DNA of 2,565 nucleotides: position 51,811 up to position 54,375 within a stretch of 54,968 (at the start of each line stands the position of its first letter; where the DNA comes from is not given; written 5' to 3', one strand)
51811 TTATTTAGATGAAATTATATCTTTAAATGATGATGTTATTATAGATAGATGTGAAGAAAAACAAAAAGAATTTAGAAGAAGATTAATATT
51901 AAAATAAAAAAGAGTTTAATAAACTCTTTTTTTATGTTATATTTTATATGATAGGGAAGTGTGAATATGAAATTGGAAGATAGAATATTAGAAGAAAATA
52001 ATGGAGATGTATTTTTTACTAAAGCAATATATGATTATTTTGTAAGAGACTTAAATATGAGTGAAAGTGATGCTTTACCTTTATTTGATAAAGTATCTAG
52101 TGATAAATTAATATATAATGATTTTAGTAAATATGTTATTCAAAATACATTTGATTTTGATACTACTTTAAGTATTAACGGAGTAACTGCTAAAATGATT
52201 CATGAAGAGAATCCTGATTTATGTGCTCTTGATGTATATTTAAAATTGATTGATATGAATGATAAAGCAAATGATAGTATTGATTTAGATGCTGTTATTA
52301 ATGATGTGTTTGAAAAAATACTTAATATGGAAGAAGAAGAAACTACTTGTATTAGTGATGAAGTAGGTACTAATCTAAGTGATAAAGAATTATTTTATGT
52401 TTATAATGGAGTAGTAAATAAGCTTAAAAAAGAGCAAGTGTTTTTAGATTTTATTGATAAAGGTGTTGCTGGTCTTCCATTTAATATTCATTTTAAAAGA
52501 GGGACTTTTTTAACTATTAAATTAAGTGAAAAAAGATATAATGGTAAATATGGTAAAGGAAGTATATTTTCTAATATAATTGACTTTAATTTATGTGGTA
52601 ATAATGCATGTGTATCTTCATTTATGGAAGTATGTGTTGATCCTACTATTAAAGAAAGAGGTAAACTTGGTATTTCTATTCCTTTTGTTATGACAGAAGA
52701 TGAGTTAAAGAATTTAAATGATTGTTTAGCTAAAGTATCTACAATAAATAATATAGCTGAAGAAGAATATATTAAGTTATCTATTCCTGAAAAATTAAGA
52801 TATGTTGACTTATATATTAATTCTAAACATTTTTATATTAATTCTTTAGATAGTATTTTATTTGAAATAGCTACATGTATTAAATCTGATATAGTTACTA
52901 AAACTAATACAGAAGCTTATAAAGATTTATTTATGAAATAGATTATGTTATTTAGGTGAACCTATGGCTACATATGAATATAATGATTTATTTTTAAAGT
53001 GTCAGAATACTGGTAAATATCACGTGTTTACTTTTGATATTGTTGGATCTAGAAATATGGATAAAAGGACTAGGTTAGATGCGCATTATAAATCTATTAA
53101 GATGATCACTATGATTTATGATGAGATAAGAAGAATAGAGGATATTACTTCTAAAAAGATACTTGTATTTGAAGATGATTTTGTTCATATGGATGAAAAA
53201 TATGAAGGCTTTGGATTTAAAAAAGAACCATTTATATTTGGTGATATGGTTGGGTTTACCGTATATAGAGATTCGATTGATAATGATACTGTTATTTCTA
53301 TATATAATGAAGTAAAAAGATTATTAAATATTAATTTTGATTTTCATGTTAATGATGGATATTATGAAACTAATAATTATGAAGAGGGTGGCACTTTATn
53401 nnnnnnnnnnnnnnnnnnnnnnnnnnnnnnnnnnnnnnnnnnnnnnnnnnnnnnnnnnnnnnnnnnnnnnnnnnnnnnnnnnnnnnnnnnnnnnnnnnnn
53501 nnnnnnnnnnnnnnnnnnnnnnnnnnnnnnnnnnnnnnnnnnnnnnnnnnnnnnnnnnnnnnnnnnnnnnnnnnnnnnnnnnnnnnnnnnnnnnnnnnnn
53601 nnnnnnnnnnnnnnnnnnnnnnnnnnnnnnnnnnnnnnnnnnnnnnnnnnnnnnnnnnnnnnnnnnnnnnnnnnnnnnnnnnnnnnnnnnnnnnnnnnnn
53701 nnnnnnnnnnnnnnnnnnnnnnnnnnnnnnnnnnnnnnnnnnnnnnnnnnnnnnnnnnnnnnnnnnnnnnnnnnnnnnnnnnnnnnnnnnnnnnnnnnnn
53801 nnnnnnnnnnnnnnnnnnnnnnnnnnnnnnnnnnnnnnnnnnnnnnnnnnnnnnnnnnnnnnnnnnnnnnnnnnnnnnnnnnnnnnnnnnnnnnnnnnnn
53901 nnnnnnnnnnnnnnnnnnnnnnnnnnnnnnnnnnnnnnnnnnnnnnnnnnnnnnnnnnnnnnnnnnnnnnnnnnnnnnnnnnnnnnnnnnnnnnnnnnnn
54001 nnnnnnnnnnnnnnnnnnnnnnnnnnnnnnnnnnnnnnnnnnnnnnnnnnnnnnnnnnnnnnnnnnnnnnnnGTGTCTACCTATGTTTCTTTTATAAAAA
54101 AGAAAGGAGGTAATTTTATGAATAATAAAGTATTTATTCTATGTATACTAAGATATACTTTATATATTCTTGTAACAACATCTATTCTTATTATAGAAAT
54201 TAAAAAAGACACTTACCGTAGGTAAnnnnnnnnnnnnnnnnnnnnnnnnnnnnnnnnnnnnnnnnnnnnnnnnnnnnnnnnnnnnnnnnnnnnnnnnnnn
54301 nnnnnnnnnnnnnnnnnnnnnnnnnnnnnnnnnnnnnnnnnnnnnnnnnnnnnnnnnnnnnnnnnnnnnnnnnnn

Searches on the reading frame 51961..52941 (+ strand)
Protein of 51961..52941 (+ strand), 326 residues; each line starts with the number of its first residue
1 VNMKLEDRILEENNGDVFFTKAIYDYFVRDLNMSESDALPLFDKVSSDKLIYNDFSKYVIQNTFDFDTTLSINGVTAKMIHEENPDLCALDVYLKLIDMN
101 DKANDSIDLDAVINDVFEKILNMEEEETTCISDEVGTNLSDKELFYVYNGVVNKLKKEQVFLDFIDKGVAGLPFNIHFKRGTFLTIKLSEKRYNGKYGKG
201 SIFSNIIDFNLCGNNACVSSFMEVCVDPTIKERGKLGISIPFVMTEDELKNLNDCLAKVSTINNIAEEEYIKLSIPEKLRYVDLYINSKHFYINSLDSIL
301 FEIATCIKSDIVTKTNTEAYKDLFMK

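Call 5: search_protein_families(library=pfam, proteins=[window:51961-52941:+], max_evalue=10)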
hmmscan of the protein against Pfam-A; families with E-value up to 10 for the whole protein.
window:51961-52941:+ (326 aa): 1 family
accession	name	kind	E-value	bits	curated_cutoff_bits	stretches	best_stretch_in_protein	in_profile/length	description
PF03690.18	MYG1_exonuc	-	0.072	13.1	22.1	1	21-114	57-151/318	Uncharacterised protein family (UPF0160)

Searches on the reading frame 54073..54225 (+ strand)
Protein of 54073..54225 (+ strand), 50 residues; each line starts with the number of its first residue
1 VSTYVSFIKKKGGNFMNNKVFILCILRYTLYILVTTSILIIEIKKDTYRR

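Call 15: find_homologous_proteins(query=A3, max_evalue=10)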
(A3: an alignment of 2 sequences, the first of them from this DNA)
Query A3 (2 sequences): no candidate shares three 5-residue words with the query. No homologue found.

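Call 56: find_encoding_contigs(protein=window:54073-54225:+, flank=3000, max_places=10)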
Protein window:54073-54225:+ (50 aa): no gene with exactly this product is on record in the collection.

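Call 96: find_homologous_proteins(query=A8, max_evalue=10)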
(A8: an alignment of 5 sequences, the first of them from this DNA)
Query A8 (5 sequences) (50 aa, profile of the alignment): 6 proteins with E <= 10 among 65 candidates.
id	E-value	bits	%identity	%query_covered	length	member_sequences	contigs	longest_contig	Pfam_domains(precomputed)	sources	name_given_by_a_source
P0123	6.8e-2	31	-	-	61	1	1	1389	-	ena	-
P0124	8.9e-2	31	-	-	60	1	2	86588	-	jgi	-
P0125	3.2e-1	29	-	-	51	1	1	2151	-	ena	-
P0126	8.5e-1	27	-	-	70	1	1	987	-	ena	-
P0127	5.9e+0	25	-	-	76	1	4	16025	-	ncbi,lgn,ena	-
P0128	7.7e+0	24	-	-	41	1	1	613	-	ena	-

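Call 98: find_encoding_contigs(protein=P0124, flank=2000, max_places=6)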
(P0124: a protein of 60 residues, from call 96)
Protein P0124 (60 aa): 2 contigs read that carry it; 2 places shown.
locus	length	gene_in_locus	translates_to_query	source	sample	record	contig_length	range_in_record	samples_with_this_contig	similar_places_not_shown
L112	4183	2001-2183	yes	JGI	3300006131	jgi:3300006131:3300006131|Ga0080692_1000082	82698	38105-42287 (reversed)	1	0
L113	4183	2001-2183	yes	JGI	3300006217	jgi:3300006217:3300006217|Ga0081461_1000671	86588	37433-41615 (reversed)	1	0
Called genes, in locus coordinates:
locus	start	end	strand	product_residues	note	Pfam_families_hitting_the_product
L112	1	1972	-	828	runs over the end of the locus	PF00521:DNA_topoisoIV, PF03989:DNA_gyraseA_C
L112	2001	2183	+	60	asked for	-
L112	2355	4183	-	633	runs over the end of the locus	PF02518:HATPase_c, PF00204:DNA_gyraseB, PF01751:Toprim, PF00986:DNA_gyraseB_C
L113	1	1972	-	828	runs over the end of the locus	PF00521:DNA_topoisoIV, PF03989:DNA_gyraseA_C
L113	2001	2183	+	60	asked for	-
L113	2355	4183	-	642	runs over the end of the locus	PF02518:HATPase_c, PF00204:DNA_gyraseB, PF01751:Toprim, PF00986:DNA_gyraseB_C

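Call 99: find_encoding_contigs(protein=P0127, flank=2000, max_places=6)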
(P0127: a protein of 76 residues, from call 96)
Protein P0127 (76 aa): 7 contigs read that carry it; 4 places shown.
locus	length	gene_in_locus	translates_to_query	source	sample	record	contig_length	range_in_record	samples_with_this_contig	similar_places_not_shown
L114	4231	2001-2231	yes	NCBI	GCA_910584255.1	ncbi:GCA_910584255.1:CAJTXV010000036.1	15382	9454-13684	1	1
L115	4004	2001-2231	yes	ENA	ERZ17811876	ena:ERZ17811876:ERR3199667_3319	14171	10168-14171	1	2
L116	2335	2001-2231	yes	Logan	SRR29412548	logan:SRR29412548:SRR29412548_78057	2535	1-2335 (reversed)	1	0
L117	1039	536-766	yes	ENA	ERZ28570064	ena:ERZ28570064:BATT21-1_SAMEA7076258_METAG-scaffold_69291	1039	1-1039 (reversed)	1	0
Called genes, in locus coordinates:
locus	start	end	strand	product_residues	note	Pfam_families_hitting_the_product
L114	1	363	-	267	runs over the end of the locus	PF00165:HTH_AraC (faint), PF12833:HTH_18, PF14526:Cass2 (weak)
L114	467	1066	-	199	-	-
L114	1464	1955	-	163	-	PF00583:Acetyltransf_1, PF13673:Acetyltransf_10, PF13508:Acetyltransf_7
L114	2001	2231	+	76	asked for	-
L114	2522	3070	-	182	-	PF13419:HAD_2 (faint), PF00702:Hydrolase (weak), PF13242:Hydrolase_like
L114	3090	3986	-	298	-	PF02541:Ppx-GppA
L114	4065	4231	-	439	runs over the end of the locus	PF01076:Mob_Pre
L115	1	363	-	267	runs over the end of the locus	PF00165:HTH_AraC (faint), PF12833:HTH_18, PF14526:Cass2 (weak)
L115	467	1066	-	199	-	-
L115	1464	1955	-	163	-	PF00583:Acetyltransf_1, PF13673:Acetyltransf_10, PF13508:Acetyltransf_7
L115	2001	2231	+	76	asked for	-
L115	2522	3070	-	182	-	PF13419:HAD_2 (faint), PF00702:Hydrolase (weak), PF13242:Hydrolase_like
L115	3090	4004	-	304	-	?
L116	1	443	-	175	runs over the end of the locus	PF04463:2-thiour_desulf (weak)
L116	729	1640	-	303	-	PF01841:Transglut_core (weak)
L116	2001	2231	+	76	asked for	-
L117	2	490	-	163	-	?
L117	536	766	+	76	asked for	-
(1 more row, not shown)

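Call 100: find_encoding_contigs(protein=P0123, flank=2000, max_places=6)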
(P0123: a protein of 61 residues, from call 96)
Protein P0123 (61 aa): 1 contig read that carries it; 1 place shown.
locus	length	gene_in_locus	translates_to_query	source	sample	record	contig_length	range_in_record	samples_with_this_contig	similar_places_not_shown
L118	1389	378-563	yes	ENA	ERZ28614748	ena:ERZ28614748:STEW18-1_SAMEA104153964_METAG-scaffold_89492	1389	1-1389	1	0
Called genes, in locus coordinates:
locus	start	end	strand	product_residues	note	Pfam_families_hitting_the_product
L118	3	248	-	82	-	?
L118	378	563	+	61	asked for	-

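Call 101: find_encoding_contigs(protein=P0125, flank=2000, max_places=6)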
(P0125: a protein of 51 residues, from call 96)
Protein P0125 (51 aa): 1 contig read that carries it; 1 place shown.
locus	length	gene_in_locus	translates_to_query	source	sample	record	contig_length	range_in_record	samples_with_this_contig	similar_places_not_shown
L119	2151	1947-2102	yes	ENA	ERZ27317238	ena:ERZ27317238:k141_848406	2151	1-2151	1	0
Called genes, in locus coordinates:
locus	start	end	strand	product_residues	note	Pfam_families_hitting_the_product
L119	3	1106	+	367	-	?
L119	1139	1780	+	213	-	-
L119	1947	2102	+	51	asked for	-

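Call 102: find_encoding_contigs(protein=P0126, flank=2000, max_places=6)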
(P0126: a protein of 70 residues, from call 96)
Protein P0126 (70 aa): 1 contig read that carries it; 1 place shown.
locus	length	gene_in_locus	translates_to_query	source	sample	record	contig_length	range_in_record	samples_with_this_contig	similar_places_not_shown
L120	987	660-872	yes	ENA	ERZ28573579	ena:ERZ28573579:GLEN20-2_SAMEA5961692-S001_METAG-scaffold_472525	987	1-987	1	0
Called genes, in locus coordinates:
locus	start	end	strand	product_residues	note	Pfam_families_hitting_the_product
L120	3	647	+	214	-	?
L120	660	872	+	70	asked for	-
